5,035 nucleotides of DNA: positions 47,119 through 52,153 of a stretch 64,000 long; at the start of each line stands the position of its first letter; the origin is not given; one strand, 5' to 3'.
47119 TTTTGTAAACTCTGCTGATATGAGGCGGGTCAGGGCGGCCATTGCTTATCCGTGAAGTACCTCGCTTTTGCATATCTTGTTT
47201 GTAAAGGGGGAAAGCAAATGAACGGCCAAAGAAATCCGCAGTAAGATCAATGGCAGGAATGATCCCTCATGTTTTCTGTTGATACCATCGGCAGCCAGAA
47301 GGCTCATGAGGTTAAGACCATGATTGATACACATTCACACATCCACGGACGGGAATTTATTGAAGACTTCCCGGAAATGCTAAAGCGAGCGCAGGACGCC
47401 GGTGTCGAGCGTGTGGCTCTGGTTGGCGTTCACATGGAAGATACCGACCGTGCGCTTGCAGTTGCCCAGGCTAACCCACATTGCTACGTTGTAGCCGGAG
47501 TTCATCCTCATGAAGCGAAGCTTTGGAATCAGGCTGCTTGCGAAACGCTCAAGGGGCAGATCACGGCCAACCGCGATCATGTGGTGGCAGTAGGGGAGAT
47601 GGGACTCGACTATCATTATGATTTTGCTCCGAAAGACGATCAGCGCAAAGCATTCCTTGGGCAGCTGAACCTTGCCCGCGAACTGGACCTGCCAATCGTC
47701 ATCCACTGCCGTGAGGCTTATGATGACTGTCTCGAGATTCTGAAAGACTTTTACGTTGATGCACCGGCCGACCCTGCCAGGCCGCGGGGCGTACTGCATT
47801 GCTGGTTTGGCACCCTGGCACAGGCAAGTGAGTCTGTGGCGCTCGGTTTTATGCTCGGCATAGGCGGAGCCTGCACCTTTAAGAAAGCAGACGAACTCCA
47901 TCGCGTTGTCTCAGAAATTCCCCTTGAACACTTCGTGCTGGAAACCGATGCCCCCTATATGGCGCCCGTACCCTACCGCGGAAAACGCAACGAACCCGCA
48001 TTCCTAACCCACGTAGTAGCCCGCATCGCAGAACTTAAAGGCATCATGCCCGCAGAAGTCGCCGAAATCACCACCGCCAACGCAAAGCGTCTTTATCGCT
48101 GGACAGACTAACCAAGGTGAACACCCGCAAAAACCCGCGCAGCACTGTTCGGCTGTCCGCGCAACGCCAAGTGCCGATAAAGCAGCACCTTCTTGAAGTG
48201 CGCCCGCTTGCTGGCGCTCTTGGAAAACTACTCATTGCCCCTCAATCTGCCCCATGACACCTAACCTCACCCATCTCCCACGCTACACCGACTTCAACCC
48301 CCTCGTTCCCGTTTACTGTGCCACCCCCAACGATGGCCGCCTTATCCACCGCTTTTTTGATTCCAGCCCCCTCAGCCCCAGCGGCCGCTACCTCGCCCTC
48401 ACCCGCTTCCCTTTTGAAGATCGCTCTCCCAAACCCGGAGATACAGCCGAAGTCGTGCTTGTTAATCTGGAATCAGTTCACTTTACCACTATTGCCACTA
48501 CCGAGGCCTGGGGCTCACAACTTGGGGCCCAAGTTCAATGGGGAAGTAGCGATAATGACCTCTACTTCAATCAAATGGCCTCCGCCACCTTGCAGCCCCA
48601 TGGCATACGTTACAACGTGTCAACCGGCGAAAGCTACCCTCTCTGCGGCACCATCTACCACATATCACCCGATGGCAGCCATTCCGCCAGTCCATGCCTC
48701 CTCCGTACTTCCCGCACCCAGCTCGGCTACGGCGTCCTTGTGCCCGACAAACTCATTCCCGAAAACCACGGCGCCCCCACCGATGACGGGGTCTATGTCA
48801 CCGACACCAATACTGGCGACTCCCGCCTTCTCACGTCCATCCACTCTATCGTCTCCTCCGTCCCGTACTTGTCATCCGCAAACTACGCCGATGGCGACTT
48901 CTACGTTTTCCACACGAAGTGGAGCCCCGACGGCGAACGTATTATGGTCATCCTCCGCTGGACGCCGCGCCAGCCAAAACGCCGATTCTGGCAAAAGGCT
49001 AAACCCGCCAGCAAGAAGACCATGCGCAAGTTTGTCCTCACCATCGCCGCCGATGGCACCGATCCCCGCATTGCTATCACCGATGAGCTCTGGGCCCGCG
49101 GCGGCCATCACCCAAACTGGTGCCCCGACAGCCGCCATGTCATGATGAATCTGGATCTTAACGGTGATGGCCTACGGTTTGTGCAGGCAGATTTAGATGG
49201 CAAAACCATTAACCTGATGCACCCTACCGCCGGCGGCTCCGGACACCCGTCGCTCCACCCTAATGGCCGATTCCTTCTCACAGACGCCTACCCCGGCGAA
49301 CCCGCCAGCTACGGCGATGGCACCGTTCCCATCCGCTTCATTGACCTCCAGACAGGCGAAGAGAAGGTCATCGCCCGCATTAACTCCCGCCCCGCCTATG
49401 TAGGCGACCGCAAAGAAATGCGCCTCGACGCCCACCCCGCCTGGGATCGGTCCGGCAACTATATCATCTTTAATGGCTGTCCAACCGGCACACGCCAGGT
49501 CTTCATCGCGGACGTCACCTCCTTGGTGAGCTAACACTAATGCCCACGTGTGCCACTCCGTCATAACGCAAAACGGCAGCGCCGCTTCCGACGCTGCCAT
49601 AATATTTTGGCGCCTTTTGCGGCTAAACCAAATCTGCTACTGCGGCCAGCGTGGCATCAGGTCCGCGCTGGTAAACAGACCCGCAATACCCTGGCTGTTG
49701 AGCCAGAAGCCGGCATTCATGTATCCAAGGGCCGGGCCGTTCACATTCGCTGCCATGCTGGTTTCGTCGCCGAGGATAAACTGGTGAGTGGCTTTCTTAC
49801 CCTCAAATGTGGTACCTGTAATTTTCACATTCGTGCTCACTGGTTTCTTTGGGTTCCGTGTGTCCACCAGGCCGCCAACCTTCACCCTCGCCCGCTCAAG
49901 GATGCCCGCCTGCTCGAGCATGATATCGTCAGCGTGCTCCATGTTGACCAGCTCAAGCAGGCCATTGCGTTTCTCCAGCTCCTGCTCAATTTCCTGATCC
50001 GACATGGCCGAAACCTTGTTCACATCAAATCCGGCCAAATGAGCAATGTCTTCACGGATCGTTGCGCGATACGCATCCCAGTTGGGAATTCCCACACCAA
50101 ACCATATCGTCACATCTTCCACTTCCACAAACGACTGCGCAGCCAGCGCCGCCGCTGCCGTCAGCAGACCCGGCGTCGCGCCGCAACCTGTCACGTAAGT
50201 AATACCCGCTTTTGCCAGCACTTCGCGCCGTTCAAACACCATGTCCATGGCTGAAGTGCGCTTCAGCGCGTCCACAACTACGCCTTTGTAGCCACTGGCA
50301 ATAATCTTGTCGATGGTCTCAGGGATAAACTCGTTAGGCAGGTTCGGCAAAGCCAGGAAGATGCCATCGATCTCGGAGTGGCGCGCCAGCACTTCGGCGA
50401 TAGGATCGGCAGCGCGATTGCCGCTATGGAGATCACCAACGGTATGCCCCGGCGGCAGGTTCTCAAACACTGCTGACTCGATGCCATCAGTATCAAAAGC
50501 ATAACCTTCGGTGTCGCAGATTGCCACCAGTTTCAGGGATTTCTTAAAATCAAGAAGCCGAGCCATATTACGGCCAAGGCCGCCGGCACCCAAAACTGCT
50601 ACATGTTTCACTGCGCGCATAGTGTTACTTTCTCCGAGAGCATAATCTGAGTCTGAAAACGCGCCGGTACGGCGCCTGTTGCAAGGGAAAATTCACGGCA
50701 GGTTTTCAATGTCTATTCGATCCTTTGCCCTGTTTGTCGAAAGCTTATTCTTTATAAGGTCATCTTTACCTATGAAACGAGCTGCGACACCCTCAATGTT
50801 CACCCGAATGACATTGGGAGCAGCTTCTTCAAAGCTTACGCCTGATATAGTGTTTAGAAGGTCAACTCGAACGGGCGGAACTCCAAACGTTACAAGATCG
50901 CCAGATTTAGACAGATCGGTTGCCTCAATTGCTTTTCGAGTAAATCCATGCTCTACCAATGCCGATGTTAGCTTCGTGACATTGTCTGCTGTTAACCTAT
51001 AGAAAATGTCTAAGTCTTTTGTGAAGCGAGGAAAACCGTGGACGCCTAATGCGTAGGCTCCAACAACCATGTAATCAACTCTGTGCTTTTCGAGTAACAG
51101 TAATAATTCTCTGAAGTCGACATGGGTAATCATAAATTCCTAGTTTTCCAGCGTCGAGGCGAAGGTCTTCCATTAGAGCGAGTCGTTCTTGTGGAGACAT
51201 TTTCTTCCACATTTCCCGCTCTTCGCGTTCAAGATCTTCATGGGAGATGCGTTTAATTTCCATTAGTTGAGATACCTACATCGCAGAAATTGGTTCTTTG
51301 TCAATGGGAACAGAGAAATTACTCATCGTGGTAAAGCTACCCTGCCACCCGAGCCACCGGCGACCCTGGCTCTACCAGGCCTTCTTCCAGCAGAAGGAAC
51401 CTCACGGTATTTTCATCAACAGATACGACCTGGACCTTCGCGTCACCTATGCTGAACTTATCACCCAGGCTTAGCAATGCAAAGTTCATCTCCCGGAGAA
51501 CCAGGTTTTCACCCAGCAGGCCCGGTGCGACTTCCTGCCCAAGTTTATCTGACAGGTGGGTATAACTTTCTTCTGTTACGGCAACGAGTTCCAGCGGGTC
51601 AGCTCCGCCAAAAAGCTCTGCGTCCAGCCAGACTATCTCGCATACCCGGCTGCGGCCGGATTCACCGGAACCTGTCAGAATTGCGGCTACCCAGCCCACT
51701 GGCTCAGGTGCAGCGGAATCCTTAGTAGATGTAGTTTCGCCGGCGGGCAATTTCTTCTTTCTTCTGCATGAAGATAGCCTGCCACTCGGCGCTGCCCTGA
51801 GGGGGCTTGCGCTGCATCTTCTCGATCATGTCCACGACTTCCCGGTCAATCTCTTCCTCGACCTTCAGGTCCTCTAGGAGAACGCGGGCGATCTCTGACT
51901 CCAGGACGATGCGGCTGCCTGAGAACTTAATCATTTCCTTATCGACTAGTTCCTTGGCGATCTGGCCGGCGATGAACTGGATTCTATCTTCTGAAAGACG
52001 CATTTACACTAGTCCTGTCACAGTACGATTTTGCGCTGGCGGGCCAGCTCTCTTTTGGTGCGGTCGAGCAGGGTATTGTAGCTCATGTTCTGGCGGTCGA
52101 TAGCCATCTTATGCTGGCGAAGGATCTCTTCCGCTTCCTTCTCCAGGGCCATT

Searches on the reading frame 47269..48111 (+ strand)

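Call 79: search_protein_families(library=pfam, proteins=[window:47269-48111:+], max_evalue=0.001)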
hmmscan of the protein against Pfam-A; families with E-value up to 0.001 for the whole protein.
window:47269-48111:+ (280 aa): 1 family
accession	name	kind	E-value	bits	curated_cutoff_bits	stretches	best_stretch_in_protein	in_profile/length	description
PF01026.27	TatD_DNase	-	1.7e-81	273.8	27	1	19-277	1-253/253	TatD related DNase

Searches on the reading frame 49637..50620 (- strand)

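Call 79: search_protein_families(library=pfam, proteins=[window:49637-50620:-], max_evalue=0.001)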
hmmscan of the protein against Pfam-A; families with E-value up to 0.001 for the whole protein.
window:49637-50620:- (327 aa): 1 family
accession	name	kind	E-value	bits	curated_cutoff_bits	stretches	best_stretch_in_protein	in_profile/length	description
PF02629.25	CoA_binding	-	0.00097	20.3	22.3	0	6-117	5-94/97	CoA binding domain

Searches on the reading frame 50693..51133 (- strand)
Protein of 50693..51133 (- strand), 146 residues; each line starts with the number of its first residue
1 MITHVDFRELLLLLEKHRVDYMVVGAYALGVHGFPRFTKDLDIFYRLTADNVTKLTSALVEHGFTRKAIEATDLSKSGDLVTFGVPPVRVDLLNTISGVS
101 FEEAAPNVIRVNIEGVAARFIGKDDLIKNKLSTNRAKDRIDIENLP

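Call 79: search_protein_families(library=pfam, proteins=[window:50693-51133:-], max_evalue=0.001)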
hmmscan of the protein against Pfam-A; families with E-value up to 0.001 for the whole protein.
window:50693-51133:- (146 aa): 2 families
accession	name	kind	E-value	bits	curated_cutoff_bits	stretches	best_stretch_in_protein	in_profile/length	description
PF19502.5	DUF6036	-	1.7e-07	31.7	23.6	1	12-144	13-117/164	Nucleotidyltransferase of unknown function (DUF6036)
PF09970.15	DUF2204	-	0.00053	20.1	20.3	1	6-140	4-139/181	Nucleotidyl transferase of unknown function (DUF2204)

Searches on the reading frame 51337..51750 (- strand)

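Call 79: search_protein_families(library=pfam, proteins=[window:51337-51750:-], max_evalue=0.001)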
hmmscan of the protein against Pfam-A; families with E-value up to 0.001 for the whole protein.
window:51337-51750:- (137 aa): 1 family
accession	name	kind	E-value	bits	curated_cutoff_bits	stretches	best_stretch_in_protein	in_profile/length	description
PF03473.23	MOSC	-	3.5e-09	37.1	22.7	1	54-109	11-67/120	MOSC domain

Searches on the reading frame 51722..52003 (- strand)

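Call 79: search_protein_families(library=pfam, proteins=[window:51722-52003:-], max_evalue=0.001)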
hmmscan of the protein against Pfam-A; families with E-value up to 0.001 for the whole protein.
window:51722-52003:- (93 aa): 1 family
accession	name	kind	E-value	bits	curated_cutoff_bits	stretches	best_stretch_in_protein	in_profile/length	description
PF04368.18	DUF507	-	6.8e-14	52.7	24.7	1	4-89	95-180/182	Protein of unknown function (DUF507)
